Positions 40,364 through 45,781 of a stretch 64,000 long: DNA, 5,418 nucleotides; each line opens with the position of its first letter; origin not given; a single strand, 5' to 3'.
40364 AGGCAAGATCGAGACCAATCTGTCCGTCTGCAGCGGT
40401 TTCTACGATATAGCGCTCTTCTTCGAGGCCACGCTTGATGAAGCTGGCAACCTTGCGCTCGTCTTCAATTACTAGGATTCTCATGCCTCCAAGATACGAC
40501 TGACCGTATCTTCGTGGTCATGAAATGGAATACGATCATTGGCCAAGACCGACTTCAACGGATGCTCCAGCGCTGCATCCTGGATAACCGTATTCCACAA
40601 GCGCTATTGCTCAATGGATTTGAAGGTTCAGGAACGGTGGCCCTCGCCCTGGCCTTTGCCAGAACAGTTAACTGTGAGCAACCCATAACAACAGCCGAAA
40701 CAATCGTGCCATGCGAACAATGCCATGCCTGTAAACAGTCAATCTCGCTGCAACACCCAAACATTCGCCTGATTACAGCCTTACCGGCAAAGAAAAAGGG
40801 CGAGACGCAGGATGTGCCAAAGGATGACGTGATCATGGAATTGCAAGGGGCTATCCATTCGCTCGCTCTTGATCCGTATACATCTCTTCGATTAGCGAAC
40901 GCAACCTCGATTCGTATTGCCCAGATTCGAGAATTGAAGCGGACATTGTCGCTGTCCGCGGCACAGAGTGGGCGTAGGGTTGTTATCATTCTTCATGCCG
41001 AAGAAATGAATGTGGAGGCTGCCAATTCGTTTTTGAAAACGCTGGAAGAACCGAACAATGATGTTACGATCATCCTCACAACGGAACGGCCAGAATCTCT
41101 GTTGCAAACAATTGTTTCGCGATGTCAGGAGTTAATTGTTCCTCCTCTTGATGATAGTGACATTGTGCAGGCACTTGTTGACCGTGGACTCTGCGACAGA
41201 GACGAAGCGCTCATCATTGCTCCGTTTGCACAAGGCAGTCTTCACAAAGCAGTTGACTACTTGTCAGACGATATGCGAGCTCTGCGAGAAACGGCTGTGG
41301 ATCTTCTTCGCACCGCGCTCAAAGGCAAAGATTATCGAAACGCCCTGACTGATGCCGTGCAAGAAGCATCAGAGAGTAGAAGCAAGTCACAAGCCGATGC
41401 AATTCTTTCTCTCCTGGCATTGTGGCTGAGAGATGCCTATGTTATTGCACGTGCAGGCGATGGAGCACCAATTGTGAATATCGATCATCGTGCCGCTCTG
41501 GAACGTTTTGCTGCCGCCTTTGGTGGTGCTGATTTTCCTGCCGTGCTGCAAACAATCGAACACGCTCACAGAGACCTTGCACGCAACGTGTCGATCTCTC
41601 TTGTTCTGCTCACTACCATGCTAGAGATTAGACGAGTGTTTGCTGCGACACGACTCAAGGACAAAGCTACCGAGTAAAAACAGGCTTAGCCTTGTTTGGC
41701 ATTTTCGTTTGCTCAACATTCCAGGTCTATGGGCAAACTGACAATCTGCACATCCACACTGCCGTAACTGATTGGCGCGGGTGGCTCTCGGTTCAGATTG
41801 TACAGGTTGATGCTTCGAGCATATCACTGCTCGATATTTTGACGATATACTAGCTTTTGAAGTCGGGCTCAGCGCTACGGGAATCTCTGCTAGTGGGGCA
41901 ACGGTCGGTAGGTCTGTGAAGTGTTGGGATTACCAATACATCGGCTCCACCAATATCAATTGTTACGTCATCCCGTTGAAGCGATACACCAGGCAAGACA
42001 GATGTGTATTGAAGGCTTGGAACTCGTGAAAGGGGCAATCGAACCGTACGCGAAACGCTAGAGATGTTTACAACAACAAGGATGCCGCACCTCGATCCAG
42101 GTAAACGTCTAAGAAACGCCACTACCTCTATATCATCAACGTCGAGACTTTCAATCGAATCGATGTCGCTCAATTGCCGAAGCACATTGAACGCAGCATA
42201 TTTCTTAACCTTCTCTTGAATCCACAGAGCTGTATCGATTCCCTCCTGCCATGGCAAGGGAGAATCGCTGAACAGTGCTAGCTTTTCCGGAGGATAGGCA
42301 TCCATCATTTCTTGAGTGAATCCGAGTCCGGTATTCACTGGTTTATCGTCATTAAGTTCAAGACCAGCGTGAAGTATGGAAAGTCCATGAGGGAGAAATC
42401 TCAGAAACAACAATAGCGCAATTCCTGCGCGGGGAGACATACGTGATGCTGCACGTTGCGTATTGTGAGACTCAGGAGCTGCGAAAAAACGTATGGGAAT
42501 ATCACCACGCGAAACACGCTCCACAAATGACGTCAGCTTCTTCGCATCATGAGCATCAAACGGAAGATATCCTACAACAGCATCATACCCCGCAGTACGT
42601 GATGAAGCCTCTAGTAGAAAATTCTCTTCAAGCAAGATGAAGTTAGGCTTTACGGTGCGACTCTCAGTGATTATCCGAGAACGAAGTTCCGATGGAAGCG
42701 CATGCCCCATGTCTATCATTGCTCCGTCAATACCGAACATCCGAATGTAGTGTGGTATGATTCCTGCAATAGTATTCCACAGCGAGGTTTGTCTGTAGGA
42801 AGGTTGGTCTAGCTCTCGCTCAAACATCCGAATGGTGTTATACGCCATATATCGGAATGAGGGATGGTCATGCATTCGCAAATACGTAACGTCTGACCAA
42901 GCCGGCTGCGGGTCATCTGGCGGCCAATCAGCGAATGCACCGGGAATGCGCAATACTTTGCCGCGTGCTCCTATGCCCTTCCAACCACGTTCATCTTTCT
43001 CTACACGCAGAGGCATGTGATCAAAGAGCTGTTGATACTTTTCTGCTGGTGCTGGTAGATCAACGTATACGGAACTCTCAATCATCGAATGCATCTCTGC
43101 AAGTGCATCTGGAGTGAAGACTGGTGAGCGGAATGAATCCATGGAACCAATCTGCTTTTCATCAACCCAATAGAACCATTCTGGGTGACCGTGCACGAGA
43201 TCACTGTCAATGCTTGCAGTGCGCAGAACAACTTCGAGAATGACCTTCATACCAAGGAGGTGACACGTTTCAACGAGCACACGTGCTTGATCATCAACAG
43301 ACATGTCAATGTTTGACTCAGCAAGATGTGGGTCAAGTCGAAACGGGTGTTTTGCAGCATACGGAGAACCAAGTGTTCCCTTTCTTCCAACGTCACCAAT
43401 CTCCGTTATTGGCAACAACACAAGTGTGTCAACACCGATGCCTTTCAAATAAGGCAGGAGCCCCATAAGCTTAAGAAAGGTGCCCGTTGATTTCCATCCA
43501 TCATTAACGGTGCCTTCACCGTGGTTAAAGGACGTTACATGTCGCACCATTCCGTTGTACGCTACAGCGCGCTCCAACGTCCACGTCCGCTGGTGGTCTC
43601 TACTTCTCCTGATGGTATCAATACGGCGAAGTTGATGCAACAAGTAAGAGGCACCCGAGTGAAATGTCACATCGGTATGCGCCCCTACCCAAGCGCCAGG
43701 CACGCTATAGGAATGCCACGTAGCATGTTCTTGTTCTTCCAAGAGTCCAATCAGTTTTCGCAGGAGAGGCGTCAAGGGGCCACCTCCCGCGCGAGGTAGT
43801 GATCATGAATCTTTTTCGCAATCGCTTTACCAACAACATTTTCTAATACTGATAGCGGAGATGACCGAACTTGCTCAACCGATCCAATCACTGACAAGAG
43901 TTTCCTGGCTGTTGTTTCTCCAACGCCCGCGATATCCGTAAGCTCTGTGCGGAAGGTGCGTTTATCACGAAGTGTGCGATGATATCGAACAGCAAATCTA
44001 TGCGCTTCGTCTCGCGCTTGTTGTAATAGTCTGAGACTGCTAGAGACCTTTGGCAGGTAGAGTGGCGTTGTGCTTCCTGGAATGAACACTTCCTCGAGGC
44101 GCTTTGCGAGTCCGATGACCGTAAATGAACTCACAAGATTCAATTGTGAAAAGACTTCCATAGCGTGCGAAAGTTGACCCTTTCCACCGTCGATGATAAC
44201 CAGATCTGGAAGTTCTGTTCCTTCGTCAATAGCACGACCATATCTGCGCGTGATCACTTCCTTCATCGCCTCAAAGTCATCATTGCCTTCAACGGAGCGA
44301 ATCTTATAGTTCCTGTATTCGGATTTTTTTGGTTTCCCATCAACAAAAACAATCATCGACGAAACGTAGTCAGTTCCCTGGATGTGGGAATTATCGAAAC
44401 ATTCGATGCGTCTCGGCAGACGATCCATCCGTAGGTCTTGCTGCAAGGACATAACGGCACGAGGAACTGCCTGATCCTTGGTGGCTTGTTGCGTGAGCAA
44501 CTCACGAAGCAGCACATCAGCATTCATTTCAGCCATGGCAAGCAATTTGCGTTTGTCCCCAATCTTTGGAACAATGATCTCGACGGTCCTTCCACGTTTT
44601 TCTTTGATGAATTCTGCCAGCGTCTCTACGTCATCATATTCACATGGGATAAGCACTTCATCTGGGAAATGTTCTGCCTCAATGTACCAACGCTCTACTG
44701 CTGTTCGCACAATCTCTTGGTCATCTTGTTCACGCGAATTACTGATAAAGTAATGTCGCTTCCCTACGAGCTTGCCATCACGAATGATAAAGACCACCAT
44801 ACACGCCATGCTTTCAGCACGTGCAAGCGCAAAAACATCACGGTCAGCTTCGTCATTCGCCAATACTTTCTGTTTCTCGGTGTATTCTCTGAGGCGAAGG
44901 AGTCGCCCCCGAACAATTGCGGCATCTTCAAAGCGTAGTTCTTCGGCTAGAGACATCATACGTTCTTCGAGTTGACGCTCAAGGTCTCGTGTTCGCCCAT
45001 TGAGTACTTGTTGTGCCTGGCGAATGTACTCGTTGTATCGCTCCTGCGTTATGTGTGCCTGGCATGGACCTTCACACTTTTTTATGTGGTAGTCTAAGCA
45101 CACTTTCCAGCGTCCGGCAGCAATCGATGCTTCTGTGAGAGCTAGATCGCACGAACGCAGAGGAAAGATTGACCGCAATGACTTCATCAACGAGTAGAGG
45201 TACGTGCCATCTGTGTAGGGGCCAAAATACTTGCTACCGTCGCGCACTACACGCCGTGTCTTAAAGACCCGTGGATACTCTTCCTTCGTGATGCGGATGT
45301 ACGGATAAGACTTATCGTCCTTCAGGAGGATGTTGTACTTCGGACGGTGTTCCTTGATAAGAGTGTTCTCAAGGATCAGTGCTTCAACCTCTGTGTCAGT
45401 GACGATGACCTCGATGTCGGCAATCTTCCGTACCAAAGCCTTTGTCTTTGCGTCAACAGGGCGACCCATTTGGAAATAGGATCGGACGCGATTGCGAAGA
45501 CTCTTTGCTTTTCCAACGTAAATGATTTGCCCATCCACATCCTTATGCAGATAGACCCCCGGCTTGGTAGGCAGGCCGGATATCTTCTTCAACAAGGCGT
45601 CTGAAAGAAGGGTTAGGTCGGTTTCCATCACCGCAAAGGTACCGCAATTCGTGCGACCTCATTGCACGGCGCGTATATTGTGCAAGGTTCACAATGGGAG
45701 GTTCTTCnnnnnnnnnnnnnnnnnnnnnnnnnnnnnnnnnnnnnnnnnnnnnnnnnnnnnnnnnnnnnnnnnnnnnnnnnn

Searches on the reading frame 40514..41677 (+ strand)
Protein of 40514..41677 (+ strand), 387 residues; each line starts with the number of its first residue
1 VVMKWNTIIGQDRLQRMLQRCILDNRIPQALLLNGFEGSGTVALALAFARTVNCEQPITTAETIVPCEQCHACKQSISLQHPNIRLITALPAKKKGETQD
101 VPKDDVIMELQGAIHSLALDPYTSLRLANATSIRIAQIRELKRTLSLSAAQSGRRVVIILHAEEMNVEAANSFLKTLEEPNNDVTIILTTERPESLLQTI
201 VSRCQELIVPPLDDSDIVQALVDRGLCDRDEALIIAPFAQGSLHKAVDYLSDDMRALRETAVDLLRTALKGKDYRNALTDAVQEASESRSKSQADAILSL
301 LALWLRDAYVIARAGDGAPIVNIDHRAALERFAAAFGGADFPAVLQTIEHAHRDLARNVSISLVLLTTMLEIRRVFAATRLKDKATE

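Call 27: search_protein_families(library=pfam, proteins=[window:40514-41677:+], max_evalue=0.001)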
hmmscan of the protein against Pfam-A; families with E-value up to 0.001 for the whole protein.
window:40514-41677:+ (387 aa): 3 families
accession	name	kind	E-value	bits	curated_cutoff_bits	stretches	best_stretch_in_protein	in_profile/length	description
PF13177.12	DNA_pol3_delta2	-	1e-44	152.8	27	1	11-211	2-159/161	DNA polymerase III, delta subunit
PF09115.15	DNApol3-delta_C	-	4.4e-05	24.3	21.7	1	290-372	32-115/117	DNA polymerase III, delta subunit, C terminal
PF00004.35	AAA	-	0.00077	20.3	21.2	0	155-209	59-128/131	ATPase family associated with various cellular activities (AAA)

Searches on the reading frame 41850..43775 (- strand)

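Call 27: search_protein_families(library=pfam, proteins=[window:41850-43775:-], max_evalue=0.001)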
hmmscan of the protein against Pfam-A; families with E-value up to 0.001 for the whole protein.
window:41850-43775:- (641 aa): 2 families
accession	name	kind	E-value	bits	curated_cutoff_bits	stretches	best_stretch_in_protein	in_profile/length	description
PF14701.12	hDGE_amylase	-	0.00069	19.3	27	0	131-203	46-119/439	Glycogen debranching enzyme, glucanotransferase domain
PF00128.31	Alpha-amylase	-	0.0007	19.4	22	0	91-188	15-93/446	Alpha amylase, catalytic domain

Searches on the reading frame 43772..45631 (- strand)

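Call 27: search_protein_families(library=pfam, proteins=[window:43772-45631:-], max_evalue=0.001)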
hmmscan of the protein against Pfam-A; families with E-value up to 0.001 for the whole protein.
window:43772-45631:- (619 aa): 4 families
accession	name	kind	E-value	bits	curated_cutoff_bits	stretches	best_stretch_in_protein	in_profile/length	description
PF08459.17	UvrC_RNaseH_dom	-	1.2e-60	204.4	22.3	1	397-548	1-159/159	UvrC RNAse H endonuclease domain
PF22920.2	UvrC_RNaseH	-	3.7e-36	124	24.3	1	263-376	1-114/116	UvrC Ribonuclease H-like domain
PF01541.30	GIY-YIG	-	4.9e-11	43.2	22.6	1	24-100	2-78/78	GIY-YIG catalytic domain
PF14520.12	HHH_5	-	1.9e-06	28.7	27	1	563-609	3-52/57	Helix-hairpin-helix domain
